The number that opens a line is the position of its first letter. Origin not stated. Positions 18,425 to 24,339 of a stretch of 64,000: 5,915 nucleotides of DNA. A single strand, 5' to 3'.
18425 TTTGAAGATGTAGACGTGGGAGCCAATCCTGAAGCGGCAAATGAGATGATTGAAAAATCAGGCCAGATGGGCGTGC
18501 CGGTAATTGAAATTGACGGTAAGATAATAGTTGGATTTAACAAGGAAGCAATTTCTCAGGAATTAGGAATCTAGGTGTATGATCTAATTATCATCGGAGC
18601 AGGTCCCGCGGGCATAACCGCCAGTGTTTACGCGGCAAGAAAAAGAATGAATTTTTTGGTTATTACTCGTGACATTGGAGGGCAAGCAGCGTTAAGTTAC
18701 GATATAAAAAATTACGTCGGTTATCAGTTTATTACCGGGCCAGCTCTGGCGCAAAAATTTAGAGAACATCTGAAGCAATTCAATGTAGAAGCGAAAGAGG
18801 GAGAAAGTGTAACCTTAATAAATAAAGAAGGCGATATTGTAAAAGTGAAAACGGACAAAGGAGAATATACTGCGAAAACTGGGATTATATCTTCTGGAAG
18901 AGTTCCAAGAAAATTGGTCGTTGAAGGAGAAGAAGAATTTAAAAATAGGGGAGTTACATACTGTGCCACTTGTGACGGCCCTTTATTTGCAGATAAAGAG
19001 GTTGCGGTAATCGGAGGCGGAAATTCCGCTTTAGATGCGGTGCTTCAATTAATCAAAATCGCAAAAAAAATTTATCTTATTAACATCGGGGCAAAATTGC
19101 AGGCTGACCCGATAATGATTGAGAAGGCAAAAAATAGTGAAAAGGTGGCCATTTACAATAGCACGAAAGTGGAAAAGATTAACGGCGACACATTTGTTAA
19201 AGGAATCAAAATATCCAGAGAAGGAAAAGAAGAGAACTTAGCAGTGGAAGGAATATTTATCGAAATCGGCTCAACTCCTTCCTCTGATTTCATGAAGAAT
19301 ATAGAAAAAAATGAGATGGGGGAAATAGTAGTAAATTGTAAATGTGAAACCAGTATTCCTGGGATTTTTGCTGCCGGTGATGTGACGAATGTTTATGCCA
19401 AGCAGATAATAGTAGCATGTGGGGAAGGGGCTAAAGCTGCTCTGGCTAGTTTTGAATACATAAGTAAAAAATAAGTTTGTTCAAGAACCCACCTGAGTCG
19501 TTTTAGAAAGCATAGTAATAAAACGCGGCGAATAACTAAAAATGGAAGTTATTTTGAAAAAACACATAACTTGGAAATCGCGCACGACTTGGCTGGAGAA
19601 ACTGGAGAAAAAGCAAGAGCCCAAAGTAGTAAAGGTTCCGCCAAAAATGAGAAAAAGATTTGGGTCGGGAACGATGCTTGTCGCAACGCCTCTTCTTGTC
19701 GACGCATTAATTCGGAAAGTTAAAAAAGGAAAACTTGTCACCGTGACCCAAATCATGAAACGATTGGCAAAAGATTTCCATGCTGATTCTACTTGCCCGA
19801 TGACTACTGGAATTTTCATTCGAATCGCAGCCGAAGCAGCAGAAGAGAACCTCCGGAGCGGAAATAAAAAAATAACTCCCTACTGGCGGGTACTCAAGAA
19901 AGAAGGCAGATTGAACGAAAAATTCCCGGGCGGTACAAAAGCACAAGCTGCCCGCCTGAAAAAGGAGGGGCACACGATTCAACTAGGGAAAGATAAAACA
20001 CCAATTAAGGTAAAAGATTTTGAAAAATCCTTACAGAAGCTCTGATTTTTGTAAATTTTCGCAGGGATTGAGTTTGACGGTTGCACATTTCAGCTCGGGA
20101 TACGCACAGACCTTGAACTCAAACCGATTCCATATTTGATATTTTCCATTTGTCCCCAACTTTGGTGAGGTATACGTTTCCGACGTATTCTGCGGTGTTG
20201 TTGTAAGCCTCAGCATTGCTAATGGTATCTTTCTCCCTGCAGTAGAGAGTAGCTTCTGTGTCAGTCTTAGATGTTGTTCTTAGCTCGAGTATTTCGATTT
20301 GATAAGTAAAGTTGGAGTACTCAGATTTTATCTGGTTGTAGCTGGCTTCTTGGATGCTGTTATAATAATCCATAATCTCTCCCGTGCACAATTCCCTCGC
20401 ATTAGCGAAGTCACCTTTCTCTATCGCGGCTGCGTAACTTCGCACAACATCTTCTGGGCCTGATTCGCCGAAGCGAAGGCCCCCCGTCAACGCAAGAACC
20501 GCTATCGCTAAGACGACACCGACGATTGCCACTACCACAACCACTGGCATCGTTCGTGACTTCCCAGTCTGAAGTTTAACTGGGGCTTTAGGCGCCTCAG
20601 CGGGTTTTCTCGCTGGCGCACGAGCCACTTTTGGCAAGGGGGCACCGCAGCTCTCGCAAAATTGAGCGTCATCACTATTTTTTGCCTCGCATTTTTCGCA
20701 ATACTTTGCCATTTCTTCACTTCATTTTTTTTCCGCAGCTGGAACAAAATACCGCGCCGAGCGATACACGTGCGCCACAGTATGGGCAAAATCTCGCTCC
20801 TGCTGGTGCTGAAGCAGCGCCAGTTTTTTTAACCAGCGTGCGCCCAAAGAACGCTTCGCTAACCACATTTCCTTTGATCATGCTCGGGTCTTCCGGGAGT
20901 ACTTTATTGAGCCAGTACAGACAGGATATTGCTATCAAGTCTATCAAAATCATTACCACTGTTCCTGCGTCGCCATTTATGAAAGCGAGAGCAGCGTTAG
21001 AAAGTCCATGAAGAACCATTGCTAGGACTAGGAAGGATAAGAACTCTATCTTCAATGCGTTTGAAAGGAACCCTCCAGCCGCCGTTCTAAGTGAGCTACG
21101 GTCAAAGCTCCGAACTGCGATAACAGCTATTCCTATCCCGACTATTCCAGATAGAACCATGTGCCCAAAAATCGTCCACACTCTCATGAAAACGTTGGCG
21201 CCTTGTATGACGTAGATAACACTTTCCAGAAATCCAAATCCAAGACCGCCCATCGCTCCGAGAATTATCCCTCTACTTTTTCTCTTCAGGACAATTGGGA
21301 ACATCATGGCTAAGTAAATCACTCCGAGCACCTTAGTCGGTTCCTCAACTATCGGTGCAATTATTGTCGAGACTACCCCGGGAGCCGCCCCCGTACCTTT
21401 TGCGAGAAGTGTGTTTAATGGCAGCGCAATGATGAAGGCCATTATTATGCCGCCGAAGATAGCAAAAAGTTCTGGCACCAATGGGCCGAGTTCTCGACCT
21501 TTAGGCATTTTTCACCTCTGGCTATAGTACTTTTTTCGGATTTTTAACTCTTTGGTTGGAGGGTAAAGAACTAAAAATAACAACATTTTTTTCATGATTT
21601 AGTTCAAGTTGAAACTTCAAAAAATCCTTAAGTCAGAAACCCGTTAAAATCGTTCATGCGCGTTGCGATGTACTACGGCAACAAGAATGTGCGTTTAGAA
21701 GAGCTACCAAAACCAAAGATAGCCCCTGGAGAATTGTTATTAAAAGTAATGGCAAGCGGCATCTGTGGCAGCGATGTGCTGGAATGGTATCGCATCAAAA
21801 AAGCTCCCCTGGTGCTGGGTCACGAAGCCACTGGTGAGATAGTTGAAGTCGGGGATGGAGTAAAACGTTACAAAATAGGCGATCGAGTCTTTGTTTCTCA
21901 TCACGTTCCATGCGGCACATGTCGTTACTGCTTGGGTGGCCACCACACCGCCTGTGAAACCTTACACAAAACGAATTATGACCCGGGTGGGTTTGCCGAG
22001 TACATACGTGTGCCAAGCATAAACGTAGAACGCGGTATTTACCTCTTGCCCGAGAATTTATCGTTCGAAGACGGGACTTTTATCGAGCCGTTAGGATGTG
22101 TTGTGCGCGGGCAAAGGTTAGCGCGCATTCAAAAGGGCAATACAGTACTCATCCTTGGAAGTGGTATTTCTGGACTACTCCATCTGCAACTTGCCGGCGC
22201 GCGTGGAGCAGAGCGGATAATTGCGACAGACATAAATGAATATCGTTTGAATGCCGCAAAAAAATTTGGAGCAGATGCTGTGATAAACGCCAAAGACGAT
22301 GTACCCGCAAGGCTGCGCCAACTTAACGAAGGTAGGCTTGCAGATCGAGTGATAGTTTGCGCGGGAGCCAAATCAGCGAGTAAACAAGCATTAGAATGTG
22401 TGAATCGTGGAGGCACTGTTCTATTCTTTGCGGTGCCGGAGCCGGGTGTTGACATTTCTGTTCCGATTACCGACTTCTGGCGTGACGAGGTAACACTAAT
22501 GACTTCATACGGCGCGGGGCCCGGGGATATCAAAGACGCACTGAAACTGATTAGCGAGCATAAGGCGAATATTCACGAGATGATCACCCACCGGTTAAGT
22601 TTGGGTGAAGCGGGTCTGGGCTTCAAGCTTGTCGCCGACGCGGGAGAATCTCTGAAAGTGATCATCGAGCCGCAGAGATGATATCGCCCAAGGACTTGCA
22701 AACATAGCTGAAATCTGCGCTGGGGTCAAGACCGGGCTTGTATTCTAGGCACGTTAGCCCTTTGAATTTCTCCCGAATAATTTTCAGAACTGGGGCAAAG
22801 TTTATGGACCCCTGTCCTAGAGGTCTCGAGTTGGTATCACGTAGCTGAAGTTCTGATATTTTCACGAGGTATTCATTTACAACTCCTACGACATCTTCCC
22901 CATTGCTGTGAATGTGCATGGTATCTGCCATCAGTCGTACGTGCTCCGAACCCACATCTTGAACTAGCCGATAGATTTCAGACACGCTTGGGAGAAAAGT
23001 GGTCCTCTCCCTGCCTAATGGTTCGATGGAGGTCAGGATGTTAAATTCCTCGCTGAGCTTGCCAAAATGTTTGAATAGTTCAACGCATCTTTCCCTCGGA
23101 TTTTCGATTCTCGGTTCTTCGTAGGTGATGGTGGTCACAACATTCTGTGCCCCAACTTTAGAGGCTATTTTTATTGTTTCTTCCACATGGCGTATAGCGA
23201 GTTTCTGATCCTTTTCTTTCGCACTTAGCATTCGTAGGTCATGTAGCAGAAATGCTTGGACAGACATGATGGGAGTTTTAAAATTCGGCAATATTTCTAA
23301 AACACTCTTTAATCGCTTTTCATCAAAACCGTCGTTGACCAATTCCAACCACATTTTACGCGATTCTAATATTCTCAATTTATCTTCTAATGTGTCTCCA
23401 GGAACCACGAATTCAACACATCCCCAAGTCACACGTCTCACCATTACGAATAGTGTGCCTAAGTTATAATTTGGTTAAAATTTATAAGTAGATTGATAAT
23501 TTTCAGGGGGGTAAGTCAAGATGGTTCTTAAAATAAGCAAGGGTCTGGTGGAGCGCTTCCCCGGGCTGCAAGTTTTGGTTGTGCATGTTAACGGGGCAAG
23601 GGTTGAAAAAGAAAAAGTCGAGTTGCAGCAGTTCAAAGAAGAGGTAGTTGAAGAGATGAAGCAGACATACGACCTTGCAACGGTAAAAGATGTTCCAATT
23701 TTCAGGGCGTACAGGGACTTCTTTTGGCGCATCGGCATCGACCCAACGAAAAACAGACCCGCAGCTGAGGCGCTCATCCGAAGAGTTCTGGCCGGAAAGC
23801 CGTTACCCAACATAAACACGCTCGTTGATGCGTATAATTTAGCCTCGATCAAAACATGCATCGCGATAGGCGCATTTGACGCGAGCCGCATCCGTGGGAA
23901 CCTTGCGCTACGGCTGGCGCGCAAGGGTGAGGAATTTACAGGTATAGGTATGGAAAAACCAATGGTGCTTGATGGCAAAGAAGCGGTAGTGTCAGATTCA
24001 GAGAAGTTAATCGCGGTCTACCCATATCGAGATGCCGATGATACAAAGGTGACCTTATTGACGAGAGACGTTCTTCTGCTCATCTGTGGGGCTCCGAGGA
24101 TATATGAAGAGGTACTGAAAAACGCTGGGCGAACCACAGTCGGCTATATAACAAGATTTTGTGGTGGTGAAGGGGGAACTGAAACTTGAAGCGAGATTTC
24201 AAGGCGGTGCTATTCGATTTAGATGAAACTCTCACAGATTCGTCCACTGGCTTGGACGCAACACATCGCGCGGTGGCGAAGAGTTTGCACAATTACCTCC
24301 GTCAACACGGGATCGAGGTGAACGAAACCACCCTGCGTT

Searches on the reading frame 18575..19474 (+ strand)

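Call 27: search_protein_families(library=pfam, proteins=[window:18575-19474:+], max_evalue=0.0001)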
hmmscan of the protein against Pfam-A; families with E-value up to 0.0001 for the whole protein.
window:18575-19474:+ (299 aa): 8 families
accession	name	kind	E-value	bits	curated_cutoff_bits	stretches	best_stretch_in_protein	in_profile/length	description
PF07992.20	Pyr_redox_2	-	1.5e-39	136.7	26.1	1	2-285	1-291/291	Pyridine nucleotide-disulphide oxidoreductase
PF13738.12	Pyr_redox_3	-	1e-28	101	30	1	51-268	76-305/305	Pyridine nucleotide-disulphide oxidoreductase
PF00070.33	Pyr_redox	-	2.8e-09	37.8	22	1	143-214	2-80/82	Pyridine nucleotide-disulphide oxidoreductase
PF01134.28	GIDA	-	1.1e-05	25.1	22.1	0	3-41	1-39/391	Glucose inhibited division protein A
PF12831.13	FAD_oxidored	-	2.6e-05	24.2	27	1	3-72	1-73/416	FAD dependent oxidoreductase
PF01946.23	Thi4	-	4.3e-05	23.3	26.2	0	3-34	19-51/235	Thi4 family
PF03486.20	HI0933_like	-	4.6e-05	23.4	50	0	3-31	2-30/244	HI0933-like protein Rossmann domain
PF13450.12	NAD_binding_8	-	6e-05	23.7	21.9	0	6-68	1-63/68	NAD(P)-binding Rossmann-like domain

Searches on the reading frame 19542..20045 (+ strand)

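Call 27: search_protein_families(library=pfam, proteins=[window:19542-20045:+], max_evalue=0.0001)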
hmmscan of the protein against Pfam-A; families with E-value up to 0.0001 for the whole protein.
window:19542-20045:+ (167 aa): 1 family
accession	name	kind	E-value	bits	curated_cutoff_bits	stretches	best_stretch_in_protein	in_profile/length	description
PF01035.26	DNA_binding_1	-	3.1e-05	24.1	27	0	55-143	8-80/81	6-O-methylguanine DNA methyltransferase, DNA binding domain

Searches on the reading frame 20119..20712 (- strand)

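Call 27: search_protein_families(library=pfam, proteins=[window:20119-20712:-], max_evalue=0.0001)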
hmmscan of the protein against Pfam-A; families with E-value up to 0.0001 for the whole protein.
window:20119-20712:- (197 aa): 2 families
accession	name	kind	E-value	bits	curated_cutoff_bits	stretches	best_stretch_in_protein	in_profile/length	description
PF13240.11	Zn_Ribbon_1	-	6.1e-08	32.7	25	1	4-26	1-23/23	zinc-ribbon domain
PF12773.13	DZR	-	1.6e-05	25.4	27.3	1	5-27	1-23/45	Double zinc ribbon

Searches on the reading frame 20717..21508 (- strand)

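Call 27: search_protein_families(library=pfam, proteins=[window:20717-21508:-], max_evalue=0.0001)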
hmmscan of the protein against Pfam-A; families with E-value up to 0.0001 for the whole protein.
window:20717-21508:- (263 aa): 3 families
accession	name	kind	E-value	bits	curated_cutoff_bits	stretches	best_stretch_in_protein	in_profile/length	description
PF13367.11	PrsW-protease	-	1.1e-18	67.9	23.5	1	14-188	7-187/196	PrsW family intramembrane metalloprotease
PF13240.11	Zn_Ribbon_1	-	2.1e-09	37.3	25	1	240-261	1-22/23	zinc-ribbon domain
PF13248.11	Zn_ribbon_3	-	4.1e-06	26.5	27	1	241-262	5-26/26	zinc-ribbon domain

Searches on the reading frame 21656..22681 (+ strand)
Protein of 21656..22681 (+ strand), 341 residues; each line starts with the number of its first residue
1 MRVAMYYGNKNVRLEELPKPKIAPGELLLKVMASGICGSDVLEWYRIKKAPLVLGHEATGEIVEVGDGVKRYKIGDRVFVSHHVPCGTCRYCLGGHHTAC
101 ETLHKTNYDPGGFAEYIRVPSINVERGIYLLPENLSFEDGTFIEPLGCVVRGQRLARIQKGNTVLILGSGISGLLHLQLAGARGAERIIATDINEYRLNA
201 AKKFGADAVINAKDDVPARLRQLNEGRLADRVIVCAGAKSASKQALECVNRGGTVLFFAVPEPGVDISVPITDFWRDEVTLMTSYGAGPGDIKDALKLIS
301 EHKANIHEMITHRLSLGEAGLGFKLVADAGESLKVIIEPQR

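Call 28: search_protein_families(library=pfam, proteins=[window:21656-22681:+], max_evalue=0.0001)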
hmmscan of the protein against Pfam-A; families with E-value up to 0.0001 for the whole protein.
window:21656-22681:+ (341 aa): 3 families
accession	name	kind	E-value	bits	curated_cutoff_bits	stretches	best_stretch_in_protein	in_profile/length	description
PF00107.32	ADH_zinc_N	-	1.4e-28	99.9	31.8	1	173-300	3-128/129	Zinc-binding dehydrogenase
PF08240.17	ADH_N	-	1e-27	96.9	23.5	1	24-122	2-97/104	Alcohol dehydrogenase GroES-like domain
PF16912.11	Glu_dehyd_C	-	2.3e-06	27.7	34.9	1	145-324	9-199/211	Glucose dehydrogenase C-terminus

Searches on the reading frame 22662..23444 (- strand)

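Call 28: search_protein_families(library=pfam, proteins=[window:22662-23444:-], max_evalue=0.0001)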
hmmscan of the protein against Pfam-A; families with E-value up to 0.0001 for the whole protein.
window:22662-23444:- (260 aa): 1 family
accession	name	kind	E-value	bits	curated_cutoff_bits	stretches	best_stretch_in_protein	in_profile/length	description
PF01261.30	AP_endonuc_2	-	9.7e-20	71.7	31.1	1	41-237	26-234/249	Xylose isomerase-like TIM barrel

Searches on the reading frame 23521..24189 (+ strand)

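Call 28: search_protein_families(library=pfam, proteins=[window:23521-24189:+], max_evalue=0.0001)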
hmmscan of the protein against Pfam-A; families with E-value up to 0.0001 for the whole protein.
window:23521-24189:+ (222 aa): 1 family
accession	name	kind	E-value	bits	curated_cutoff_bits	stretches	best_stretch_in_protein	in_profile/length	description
PF03483.22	B3_4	-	1.2e-30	106.8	29.3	1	63-190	1-126/174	B3/4 domain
